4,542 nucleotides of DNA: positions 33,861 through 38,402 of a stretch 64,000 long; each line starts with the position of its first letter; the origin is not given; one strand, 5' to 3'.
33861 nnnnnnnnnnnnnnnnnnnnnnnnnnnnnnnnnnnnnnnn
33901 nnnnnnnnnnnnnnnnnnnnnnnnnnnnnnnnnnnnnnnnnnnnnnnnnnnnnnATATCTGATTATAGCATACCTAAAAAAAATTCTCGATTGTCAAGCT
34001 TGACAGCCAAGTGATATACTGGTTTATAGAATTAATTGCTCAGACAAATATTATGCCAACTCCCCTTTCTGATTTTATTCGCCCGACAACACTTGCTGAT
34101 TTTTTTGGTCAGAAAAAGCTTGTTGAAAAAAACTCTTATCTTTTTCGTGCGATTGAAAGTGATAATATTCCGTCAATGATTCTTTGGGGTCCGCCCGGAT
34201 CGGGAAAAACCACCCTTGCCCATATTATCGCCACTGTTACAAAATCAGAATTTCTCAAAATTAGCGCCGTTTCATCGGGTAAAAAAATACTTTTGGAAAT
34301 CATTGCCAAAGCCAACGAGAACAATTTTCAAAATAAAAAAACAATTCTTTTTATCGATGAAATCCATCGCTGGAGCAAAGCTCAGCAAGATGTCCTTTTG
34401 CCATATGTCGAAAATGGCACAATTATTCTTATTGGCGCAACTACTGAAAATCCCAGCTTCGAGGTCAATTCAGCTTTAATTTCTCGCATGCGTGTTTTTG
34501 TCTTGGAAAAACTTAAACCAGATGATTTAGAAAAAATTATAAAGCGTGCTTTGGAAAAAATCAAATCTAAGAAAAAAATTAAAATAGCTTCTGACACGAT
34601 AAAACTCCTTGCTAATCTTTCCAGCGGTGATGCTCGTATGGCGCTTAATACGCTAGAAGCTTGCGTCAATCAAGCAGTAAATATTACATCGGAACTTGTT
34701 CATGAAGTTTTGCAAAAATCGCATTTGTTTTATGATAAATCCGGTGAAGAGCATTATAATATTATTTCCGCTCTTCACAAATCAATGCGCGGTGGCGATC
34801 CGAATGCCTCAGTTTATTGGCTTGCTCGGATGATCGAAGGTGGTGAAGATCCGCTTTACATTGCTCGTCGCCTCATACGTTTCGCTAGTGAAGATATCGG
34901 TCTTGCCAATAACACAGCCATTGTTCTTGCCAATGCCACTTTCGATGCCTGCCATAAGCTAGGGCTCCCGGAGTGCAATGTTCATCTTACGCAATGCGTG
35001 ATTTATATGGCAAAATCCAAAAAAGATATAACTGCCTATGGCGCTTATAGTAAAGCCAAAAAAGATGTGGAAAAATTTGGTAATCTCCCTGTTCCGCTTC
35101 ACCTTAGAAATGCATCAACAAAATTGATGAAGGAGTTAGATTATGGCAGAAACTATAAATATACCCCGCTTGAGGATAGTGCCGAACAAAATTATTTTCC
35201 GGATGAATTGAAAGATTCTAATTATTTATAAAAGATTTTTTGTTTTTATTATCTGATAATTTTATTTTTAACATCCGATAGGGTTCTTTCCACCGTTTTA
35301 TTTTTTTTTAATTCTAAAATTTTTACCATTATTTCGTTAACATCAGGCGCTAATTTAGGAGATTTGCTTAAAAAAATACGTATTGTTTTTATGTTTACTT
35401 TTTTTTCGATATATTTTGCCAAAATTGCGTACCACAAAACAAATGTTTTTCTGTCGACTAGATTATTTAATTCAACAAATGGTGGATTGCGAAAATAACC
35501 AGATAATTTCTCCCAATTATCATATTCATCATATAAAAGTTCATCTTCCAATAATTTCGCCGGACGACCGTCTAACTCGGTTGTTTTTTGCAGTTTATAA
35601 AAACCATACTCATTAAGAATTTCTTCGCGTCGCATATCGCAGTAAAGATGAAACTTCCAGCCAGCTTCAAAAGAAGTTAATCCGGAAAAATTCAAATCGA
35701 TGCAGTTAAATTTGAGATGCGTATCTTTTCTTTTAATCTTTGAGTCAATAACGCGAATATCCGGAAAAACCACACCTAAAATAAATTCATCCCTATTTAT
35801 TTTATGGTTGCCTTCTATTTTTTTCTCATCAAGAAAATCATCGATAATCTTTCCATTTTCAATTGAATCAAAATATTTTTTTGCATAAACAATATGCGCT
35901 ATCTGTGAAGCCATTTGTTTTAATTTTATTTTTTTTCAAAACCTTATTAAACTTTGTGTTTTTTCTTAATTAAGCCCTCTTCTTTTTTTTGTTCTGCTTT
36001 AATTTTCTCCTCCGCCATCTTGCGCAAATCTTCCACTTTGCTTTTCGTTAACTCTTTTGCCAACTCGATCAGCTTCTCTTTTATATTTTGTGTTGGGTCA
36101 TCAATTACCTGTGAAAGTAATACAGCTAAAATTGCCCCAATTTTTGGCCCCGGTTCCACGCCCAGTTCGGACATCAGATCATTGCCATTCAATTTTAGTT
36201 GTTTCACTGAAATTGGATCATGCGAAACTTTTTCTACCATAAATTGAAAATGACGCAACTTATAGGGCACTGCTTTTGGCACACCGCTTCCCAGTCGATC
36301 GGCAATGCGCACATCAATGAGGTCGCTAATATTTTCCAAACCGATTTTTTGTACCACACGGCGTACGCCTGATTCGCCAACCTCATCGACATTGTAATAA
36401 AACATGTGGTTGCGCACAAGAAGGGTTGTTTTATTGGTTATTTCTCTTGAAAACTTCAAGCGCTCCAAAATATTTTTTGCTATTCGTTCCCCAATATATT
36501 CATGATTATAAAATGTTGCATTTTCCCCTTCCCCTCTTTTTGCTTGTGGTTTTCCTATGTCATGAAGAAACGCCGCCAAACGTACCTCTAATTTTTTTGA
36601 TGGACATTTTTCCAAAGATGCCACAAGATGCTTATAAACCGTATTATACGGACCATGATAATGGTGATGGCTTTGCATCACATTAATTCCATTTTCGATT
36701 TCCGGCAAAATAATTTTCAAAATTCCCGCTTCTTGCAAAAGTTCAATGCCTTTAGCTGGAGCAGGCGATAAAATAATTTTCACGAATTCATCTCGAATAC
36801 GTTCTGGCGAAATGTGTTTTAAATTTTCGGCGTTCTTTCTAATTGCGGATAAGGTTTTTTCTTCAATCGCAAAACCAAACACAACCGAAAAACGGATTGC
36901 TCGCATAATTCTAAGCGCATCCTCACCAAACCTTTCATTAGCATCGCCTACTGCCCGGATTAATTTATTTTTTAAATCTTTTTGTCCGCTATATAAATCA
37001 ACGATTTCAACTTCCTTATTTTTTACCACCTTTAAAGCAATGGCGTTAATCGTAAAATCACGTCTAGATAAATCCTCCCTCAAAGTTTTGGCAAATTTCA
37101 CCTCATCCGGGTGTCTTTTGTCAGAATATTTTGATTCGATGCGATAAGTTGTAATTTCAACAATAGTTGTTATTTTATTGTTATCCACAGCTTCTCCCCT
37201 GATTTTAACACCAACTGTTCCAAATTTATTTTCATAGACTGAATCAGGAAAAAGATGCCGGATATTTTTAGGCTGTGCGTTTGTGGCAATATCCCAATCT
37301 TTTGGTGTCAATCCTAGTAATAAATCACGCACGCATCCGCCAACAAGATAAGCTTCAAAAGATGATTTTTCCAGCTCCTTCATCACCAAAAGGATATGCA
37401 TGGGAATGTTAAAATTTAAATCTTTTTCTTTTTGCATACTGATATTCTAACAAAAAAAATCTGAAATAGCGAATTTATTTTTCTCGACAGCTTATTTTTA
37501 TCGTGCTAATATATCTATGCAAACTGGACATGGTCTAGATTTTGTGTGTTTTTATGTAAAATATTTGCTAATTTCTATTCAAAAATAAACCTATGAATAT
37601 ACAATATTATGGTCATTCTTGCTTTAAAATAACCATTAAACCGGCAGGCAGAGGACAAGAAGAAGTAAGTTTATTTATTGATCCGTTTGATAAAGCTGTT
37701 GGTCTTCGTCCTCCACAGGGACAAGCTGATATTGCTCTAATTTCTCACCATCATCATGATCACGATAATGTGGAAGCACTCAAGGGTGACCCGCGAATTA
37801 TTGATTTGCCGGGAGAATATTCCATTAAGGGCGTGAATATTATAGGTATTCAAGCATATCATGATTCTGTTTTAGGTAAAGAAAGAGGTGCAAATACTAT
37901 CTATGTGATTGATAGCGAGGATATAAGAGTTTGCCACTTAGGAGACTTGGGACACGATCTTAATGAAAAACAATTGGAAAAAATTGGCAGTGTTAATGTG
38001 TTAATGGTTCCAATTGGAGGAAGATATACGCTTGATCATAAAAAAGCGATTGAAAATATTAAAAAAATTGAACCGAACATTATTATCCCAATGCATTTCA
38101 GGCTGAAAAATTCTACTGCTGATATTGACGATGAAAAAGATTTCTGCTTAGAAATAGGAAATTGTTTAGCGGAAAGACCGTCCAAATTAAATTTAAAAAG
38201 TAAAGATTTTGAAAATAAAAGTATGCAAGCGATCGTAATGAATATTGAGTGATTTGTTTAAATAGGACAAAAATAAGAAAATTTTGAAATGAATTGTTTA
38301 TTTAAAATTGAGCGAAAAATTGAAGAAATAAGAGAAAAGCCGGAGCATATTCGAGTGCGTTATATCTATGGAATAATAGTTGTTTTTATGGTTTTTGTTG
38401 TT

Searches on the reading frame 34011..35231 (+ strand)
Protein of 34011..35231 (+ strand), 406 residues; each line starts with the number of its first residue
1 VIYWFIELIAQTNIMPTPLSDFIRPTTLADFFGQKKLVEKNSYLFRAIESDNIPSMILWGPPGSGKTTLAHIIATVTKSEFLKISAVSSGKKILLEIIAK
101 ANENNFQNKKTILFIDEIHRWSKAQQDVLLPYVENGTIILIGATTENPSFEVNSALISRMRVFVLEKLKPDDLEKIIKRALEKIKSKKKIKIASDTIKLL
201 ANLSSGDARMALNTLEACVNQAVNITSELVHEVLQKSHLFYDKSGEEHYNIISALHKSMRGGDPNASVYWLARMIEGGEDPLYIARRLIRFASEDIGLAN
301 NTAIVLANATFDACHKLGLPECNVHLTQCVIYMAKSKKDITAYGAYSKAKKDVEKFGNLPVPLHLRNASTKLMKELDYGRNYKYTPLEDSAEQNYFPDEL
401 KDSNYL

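Call 8: search_protein_families(library=pfam, proteins=[window:34011-35231:+])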
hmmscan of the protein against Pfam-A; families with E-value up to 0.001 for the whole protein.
window:34011-35231:+ (406 aa): 20 families
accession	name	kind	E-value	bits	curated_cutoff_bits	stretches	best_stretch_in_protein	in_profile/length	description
PF12002.13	MgsA_C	-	2e-54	184.4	27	1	261-405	1-147/167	MgsA AAA+ ATPase C terminal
PF16193.11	AAA_assoc_2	-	5.7e-26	91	34.3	1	187-260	2-81/81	AAA C-terminal domain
PF00004.35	AAA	-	1.5e-17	64.7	21.2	1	56-163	1-126/131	ATPase family associated with various cellular activities (AAA)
PF05496.18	RuvB_N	-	9.3e-17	61.7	27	1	23-145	1-121/159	Holliday junction DNA helicase RuvB P-loop domain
PF13173.12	AAA_14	-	2.2e-08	34.6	27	1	56-166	5-121/129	AAA domain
PF07728.20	AAA_5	-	7.9e-08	32.8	22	1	56-165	2-120/139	AAA domain (dynein-related subfamily)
PF01078.27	Mg_chelatase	-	1.8e-06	28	20.3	0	55-92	24-65/207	Magnesium chelatase, subunit ChlI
PF13191.12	AAA_16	-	6.3e-06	27.2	32.6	0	31-78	2-50/167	AAA ATPase domain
PF00158.32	Sigma54_activat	-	1.4e-05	25.3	20.2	0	58-148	27-132/168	Sigma-54 interaction domain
PF14532.12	Sigma54_activ_2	-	5e-05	24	25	1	56-135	24-95/138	Sigma-54 interaction domain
PF05673.19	DUF815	-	0.00015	21.4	23.8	1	14-118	16-116/249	Protein of unknown function (DUF815)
PF04851.21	ResIII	-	0.00025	21.4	22.5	0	94-146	114-163/164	Type III restriction enzyme, res subunit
PF24389.1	ORC-CDC6-like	-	0.00027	20.3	27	0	88-133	193-240/571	ORC-CDC6-like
PF07724.20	AAA_2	-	0.00029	21.4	27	1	53-138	3-104/166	AAA domain (Cdc48 subfamily)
PF20720.3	nSTAND3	-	0.00029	21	27.2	1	56-118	20-74/155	Novel STAND NTPase 3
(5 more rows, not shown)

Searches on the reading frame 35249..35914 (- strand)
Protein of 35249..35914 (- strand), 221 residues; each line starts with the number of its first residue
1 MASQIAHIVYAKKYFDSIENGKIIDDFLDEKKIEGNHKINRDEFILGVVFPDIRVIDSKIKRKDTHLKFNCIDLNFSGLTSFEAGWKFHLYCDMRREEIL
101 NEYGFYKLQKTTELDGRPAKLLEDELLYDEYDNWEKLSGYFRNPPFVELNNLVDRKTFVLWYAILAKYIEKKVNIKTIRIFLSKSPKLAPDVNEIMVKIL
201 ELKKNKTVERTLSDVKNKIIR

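Call 8: search_protein_families(library=pfam, proteins=[window:35249-35914:-])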
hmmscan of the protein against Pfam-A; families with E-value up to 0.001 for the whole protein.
window:35249-35914:- (221 aa): 0 families

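Call 42: search_protein_families(library=pfam, proteins=[window:35249-35914:-], max_evalue=1)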
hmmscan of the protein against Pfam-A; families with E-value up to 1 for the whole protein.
window:35249-35914:- (221 aa): 1 family
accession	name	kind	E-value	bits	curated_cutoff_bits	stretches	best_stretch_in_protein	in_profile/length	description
PF00882.24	Zn_dep_PLPC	-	0.0021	18.5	26.8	1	25-94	14-94/167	Zinc dependent phospholipase C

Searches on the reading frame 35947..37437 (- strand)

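Call 8: search_protein_families(library=pfam, proteins=[window:35947-37437:-])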
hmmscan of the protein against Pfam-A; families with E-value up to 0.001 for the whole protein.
window:35947-37437:- (496 aa): 4 families
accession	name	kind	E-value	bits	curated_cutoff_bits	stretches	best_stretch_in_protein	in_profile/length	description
PF01743.26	PolyA_pol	-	2.6e-37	128.4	23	1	29-161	1-126/126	Poly A polymerase head domain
PF12627.12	PolyA_pol_RNAbd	-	1e-24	86.5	22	1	188-248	1-61/64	Probable RNA and SrmB- binding site of polymerase A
PF13735.12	tRNA_NucTran2_2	-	4.3e-11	43.4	27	1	319-459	23-148/149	tRNA nucleotidyltransferase domain 2 putative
PF01966.28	HD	-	9.5e-09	36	22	1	280-382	22-113/116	HD domain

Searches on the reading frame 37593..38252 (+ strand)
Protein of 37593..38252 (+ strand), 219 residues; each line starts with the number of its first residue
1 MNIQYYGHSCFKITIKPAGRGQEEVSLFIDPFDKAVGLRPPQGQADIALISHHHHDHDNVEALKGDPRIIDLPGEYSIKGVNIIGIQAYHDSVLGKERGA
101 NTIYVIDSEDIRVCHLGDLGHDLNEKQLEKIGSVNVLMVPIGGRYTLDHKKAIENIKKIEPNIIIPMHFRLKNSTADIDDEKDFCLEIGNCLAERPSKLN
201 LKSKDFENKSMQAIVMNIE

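Call 8: search_protein_families(library=pfam, proteins=[window:37593-38252:+])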
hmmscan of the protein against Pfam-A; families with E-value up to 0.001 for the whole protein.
window:37593-38252:+ (219 aa): 2 families
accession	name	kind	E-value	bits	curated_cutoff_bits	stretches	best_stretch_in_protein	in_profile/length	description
PF13483.12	Lactamase_B_3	-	1.1e-51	175.4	24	1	2-168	1-160/160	Beta-lactamase superfamily domain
PF12706.13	Lactamase_B_2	-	8.4e-08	32.5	27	1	69-169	89-200/200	Beta-lactamase superfamily domain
